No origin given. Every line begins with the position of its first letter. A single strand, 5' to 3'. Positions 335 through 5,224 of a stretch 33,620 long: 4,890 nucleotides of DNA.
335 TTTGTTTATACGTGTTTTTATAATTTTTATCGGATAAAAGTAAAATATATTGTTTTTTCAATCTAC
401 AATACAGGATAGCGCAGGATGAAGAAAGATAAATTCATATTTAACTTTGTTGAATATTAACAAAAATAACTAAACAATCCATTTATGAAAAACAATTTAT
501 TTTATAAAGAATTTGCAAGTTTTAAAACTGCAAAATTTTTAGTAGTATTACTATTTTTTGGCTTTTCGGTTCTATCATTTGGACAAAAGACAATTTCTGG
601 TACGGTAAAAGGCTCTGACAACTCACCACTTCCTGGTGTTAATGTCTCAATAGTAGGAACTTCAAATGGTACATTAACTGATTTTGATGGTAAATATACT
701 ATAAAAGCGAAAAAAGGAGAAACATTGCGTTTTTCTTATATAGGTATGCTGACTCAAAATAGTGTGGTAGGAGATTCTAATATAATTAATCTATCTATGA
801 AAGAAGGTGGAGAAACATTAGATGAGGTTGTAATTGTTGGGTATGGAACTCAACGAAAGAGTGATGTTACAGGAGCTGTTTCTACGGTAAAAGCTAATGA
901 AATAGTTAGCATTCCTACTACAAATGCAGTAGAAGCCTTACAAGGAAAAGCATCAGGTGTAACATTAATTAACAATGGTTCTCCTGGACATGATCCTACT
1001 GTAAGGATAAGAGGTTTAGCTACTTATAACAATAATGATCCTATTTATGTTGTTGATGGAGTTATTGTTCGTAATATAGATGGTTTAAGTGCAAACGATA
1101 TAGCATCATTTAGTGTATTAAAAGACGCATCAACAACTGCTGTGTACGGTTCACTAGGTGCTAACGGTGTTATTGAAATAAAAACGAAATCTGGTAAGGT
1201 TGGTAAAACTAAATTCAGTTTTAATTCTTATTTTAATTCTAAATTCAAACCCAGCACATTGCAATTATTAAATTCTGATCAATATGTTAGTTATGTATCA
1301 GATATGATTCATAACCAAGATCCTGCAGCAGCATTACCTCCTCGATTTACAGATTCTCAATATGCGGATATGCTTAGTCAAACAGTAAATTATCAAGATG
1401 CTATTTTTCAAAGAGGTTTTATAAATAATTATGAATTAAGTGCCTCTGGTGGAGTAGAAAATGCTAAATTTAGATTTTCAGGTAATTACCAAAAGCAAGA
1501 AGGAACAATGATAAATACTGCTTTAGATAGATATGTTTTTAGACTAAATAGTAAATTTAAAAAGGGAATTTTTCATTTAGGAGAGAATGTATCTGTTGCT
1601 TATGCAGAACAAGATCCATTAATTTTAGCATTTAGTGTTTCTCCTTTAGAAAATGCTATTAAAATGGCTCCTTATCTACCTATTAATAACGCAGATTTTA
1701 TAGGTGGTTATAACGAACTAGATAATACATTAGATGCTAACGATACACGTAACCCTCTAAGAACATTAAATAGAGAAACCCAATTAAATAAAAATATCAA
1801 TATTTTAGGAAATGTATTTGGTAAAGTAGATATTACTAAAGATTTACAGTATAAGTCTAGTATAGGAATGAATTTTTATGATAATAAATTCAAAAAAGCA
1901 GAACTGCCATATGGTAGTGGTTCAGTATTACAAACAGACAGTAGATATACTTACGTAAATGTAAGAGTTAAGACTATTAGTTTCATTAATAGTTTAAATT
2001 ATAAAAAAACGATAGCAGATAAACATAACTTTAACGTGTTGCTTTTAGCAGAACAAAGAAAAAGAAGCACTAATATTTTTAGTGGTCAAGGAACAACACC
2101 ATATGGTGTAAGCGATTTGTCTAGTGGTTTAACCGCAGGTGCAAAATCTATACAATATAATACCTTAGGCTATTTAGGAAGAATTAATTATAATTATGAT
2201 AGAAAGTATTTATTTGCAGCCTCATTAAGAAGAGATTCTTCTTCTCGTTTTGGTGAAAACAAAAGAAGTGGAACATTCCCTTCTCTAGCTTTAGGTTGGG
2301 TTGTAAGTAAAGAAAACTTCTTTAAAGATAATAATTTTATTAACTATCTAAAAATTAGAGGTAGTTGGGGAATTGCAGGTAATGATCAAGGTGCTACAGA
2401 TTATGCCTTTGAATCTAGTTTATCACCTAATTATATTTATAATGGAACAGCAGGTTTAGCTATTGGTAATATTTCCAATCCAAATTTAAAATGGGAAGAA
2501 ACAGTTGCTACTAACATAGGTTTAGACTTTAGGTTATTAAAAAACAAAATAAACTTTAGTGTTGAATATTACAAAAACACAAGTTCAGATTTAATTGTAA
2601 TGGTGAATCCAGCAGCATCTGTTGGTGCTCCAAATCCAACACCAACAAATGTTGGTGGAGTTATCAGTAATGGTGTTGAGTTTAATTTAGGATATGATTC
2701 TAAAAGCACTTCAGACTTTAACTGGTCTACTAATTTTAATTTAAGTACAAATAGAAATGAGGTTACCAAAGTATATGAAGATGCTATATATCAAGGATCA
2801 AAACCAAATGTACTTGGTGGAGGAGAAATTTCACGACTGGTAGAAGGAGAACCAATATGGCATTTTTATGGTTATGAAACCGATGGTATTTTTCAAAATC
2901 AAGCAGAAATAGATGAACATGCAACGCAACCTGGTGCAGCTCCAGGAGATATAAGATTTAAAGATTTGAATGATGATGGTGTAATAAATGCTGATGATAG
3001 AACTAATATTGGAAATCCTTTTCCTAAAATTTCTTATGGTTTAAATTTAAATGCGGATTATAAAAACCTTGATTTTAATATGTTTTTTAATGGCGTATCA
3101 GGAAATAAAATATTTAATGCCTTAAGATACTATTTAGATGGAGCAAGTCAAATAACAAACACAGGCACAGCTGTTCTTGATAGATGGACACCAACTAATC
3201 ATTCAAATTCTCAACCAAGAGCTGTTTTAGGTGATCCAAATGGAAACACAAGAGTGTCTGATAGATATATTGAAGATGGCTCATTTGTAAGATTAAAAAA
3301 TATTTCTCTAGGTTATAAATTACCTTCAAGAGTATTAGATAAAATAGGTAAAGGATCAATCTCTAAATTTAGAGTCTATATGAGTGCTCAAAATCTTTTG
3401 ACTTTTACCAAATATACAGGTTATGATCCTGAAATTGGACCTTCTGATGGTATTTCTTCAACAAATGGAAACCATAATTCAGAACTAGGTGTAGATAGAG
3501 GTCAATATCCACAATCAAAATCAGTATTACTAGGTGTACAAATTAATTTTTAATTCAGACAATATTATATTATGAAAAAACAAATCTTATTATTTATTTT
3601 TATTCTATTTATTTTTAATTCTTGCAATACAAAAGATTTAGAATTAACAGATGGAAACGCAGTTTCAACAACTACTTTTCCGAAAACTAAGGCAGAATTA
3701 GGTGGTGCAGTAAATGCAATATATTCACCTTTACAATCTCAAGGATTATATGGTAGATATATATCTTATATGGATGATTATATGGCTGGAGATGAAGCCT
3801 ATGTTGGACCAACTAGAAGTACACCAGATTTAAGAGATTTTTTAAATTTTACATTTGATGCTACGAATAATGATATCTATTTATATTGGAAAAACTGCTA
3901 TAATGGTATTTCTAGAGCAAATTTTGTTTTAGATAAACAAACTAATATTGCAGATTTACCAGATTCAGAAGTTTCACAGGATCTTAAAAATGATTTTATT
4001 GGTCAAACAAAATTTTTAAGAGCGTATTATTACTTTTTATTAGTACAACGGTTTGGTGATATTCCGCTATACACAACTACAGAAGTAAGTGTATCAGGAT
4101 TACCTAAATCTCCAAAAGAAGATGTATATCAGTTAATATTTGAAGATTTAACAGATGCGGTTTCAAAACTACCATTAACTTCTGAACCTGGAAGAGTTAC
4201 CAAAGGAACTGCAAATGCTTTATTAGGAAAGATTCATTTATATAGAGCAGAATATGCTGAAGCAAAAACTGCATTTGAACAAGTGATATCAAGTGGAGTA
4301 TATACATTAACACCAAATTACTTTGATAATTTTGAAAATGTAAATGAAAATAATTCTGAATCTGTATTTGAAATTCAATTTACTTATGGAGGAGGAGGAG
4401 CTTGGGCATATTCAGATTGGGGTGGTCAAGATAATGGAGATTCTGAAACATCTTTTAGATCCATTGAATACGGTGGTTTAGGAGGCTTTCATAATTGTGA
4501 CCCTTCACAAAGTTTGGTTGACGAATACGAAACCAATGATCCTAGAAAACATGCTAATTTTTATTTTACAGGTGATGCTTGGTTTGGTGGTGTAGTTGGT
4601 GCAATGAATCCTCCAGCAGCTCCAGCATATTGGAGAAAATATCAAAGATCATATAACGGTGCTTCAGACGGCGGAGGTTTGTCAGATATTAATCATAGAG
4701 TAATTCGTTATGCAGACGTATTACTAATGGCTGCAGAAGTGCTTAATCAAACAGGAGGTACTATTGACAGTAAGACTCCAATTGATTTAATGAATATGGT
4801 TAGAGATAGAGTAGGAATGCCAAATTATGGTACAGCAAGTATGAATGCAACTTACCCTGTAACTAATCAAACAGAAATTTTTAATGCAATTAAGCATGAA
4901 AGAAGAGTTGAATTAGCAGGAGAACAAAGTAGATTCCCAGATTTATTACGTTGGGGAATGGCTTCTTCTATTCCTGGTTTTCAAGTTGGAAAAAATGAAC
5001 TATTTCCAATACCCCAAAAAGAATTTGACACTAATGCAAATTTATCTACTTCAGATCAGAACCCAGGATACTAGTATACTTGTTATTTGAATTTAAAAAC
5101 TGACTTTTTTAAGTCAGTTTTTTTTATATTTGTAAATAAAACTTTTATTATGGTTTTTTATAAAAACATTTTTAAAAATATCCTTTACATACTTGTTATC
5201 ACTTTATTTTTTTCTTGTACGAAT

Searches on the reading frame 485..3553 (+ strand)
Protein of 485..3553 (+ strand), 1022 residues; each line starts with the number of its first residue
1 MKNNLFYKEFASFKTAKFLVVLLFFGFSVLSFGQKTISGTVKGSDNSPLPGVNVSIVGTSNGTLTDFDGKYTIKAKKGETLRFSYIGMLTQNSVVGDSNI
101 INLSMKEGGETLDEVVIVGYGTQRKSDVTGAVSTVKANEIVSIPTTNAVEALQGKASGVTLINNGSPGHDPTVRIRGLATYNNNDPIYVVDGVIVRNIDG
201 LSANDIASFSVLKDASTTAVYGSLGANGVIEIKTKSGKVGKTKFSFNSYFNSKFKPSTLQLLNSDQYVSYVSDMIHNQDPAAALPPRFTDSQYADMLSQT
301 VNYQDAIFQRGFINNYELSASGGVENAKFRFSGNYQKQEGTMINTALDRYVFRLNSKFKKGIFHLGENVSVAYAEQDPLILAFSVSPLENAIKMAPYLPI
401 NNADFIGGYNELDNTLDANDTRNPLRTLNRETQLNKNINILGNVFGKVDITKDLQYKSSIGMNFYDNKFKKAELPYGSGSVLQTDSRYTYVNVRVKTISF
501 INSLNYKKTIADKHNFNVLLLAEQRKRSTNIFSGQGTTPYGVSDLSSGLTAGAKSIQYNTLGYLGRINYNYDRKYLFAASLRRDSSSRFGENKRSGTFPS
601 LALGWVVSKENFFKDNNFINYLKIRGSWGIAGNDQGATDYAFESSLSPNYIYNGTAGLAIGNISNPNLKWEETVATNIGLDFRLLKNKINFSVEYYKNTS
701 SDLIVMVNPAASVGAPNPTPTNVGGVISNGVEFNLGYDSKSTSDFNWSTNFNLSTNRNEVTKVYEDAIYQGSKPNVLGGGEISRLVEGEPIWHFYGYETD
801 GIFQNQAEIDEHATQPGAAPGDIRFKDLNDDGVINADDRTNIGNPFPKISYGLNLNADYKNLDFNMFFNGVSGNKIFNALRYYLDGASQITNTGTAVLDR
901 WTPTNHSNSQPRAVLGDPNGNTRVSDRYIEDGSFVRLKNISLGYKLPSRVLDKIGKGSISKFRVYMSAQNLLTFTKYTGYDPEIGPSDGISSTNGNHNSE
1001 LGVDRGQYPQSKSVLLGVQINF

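Call 5: search_protein_families(library=pfam, proteins=[window:485-3553:+])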
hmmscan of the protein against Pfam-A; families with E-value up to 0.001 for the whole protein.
window:485-3553:+ (1022 aa): 4 families
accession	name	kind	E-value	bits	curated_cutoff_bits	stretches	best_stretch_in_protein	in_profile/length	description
PF00593.30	TonB_dep_Rec_b-barrel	-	9.5e-18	65.7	27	1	407-971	45-436/436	TonB dependent receptor-like, beta-barrel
PF13715.12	CarbopepD_reg_2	-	9.6e-17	61.2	32.2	1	37-117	1-88/88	CarboxypepD_reg-like domain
PF07715.20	Plug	-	1.6e-14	54.8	23.9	1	125-229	2-107/107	TonB-dependent Receptor Plug Domain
PF13620.12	CarboxypepD_reg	-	1.1e-09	38.9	32.3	1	36-93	1-64/82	Carboxypeptidase regulatory-like domain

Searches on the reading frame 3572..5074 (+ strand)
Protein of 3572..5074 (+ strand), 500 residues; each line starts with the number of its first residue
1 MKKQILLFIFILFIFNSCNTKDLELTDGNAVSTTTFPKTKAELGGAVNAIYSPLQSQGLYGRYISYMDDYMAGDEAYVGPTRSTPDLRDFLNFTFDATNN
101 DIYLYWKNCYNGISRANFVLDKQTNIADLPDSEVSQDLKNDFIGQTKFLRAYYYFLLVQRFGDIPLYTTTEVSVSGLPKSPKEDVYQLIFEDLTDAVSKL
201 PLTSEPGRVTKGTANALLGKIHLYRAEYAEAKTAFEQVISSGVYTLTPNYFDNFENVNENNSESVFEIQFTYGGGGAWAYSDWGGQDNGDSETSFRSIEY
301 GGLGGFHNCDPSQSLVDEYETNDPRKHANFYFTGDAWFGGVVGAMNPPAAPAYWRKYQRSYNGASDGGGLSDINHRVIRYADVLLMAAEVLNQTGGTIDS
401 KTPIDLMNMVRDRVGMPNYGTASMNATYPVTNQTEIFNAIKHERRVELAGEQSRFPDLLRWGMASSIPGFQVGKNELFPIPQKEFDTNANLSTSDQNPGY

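Call 5: search_protein_families(library=pfam, proteins=[window:3572-5074:+])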
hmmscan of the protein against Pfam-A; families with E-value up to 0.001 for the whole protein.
window:3572-5074:+ (500 aa): 3 families
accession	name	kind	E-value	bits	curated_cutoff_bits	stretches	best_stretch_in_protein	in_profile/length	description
PF07980.17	SusD_RagB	-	9.3e-38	131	23.1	1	263-463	2-236/297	SusD family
PF14322.12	SusD-like_3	-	3.5e-22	80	27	1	96-223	68-191/191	Starch-binding associating with outer membrane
PF12771.13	SusD-like_2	-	1.5e-07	31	27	1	103-203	58-151/415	Starch-binding associating with outer membrane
